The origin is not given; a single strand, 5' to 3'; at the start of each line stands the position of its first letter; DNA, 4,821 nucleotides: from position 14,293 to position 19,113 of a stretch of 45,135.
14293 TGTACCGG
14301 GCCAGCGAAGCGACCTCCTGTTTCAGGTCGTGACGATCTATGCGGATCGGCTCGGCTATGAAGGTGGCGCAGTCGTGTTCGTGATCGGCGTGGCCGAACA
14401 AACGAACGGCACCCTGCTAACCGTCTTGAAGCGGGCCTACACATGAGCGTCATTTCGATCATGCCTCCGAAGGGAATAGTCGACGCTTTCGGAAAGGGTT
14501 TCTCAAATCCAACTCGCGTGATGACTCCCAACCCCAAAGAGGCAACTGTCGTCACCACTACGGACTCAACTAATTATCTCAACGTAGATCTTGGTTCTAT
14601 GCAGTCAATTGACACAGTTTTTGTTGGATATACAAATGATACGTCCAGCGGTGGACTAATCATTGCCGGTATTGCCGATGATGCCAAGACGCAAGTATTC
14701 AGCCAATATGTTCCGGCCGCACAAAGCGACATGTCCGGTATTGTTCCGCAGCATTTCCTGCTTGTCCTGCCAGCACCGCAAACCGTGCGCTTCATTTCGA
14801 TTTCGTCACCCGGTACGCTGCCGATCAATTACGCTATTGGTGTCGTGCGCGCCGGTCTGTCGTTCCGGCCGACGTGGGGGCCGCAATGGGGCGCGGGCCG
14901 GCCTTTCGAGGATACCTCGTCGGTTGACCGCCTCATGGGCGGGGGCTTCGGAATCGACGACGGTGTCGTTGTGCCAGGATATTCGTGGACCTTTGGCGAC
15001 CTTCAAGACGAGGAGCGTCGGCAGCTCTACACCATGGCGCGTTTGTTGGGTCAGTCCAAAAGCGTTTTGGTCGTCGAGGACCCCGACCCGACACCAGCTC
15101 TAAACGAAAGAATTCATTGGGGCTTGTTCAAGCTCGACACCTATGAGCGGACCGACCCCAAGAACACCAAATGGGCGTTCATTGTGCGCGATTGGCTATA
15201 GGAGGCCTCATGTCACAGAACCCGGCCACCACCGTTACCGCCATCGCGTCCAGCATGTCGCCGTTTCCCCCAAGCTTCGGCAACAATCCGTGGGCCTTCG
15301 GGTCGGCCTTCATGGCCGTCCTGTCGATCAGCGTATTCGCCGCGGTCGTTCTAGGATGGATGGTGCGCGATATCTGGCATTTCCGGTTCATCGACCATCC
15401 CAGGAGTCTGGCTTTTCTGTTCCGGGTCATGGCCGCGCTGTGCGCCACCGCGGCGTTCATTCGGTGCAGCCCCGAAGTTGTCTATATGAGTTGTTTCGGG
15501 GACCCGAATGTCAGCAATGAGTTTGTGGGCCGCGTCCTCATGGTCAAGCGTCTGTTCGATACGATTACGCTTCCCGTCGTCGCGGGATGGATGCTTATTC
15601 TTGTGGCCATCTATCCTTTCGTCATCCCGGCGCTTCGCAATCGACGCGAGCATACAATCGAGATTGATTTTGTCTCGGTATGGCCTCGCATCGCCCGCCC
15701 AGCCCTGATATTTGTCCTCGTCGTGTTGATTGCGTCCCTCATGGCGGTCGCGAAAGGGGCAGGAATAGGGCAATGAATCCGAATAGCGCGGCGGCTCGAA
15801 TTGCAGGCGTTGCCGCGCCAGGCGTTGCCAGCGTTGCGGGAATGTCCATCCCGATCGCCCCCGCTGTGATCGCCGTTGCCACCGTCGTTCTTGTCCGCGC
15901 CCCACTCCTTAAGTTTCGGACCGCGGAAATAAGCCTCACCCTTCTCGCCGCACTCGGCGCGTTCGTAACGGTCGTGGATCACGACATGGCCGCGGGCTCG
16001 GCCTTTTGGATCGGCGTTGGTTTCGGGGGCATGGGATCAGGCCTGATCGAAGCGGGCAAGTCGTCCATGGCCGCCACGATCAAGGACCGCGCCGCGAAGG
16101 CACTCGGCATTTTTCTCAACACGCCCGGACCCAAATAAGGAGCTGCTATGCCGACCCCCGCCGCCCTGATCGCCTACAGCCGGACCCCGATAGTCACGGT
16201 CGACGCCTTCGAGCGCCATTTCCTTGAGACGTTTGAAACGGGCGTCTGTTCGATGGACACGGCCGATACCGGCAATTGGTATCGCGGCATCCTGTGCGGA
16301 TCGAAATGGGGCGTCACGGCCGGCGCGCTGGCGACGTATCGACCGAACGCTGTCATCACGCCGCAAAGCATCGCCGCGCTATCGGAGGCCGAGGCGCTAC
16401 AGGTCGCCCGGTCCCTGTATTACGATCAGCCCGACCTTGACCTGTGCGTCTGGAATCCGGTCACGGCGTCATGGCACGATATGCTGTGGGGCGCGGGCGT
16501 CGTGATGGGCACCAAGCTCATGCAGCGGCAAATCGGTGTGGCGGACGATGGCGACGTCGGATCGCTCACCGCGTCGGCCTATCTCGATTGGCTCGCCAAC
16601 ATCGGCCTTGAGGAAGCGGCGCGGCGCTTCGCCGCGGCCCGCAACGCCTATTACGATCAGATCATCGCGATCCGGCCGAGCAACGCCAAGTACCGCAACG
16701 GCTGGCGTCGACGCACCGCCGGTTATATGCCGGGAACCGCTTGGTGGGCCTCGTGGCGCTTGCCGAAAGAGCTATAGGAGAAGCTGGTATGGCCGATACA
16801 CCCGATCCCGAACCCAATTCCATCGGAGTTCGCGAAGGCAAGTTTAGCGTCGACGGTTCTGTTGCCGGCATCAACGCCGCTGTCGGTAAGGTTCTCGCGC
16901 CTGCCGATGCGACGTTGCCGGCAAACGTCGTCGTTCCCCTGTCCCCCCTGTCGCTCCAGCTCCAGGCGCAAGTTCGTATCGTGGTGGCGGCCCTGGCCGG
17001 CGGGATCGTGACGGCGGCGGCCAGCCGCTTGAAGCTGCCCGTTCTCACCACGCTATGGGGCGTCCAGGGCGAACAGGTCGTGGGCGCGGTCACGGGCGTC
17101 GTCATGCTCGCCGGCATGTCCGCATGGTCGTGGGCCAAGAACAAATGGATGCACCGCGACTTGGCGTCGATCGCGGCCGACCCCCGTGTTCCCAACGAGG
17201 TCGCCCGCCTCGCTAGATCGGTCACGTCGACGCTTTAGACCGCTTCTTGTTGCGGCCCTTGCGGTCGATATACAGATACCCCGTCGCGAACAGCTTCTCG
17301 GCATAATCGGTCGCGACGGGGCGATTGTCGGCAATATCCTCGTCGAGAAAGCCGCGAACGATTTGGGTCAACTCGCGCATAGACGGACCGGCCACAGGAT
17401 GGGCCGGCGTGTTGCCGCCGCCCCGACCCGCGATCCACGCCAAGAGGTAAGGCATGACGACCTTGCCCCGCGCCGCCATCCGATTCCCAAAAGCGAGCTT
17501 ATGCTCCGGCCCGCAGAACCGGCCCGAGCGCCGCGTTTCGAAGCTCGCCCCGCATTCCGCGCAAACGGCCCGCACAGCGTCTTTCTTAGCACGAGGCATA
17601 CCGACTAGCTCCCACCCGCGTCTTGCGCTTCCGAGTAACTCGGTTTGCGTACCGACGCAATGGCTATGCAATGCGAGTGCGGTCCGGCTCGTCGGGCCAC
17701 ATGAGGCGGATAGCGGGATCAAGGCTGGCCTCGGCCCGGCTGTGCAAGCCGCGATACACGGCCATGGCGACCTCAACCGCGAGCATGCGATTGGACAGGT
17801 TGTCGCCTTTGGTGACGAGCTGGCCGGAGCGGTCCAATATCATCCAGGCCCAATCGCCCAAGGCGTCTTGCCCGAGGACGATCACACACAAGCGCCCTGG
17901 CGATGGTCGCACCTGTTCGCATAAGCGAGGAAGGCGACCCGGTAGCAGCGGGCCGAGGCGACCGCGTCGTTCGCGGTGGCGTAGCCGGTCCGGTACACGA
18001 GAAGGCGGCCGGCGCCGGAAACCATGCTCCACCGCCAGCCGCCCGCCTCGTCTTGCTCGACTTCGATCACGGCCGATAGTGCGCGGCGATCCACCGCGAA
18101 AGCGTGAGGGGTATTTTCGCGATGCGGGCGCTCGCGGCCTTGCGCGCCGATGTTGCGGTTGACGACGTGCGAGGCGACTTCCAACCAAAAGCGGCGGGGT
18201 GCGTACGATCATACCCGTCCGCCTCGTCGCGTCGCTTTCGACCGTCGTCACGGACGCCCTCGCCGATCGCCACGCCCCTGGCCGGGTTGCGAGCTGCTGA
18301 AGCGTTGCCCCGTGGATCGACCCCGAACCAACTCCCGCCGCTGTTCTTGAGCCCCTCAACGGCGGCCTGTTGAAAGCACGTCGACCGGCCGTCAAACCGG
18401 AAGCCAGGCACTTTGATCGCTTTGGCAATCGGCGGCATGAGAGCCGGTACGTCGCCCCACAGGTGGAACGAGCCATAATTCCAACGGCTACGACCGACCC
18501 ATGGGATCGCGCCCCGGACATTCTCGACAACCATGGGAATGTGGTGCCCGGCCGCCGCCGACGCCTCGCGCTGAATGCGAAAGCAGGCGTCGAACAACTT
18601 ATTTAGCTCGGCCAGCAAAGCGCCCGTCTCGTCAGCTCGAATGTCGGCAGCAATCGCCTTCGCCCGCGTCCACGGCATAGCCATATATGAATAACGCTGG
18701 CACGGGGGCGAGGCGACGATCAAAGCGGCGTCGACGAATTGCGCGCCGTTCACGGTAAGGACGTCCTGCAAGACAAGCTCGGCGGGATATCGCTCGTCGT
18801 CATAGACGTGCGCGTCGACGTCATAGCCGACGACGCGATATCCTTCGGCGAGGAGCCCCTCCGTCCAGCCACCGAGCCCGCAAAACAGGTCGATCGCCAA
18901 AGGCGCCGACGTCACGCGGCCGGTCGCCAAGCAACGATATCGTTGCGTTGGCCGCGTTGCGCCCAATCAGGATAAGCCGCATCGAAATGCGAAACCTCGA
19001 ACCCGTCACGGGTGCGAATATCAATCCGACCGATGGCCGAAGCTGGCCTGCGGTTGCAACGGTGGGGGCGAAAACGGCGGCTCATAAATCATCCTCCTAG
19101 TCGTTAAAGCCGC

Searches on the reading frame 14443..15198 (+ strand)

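Call 91: search_protein_families(library=phrogs, proteins=[window:14443-15198:+], max_evalue=0.001)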
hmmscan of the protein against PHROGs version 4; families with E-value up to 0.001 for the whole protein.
window:14443-15198:+ (252 aa): 1 family
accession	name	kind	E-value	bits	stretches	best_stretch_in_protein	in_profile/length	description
phrog_8610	-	unknown function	7.5e-18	65.6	1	31-217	39-232/270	-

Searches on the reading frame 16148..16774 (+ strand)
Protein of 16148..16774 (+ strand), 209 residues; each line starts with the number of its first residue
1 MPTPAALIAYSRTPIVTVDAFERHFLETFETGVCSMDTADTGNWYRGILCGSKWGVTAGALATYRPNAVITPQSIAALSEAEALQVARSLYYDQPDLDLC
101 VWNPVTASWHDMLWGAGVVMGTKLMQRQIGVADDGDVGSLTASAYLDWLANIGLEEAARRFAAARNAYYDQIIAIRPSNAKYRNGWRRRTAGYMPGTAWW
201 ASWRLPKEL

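Call 91: search_protein_families(library=phrogs, proteins=[window:16148-16774:+], max_evalue=0.001)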
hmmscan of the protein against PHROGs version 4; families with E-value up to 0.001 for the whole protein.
window:16148-16774:+ (209 aa): 1 family
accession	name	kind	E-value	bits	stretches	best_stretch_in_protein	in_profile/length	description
phrog_315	-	lysis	4.7e-19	69.3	1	34-200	349-494/677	endolysin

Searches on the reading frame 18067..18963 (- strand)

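Call 91: search_protein_families(library=phrogs, proteins=[window:18067-18963:-], max_evalue=0.001)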
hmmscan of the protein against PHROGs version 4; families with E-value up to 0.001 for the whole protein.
window:18067-18963:- (298 aa): 4 families
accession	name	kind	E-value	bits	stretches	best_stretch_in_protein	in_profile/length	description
phrog_363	-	other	1.9e-12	47.9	1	19-153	52-169/327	DNA methyltransferase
phrog_5999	-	other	2e-09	38.4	1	23-93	5-83/109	DNA methyltransferase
phrog_116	-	other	6.4e-08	32.4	1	20-127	207-311/779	DNA methyltransferase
phrog_757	-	other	4.2e-06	27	1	18-151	12-130/247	DNA methyltransferase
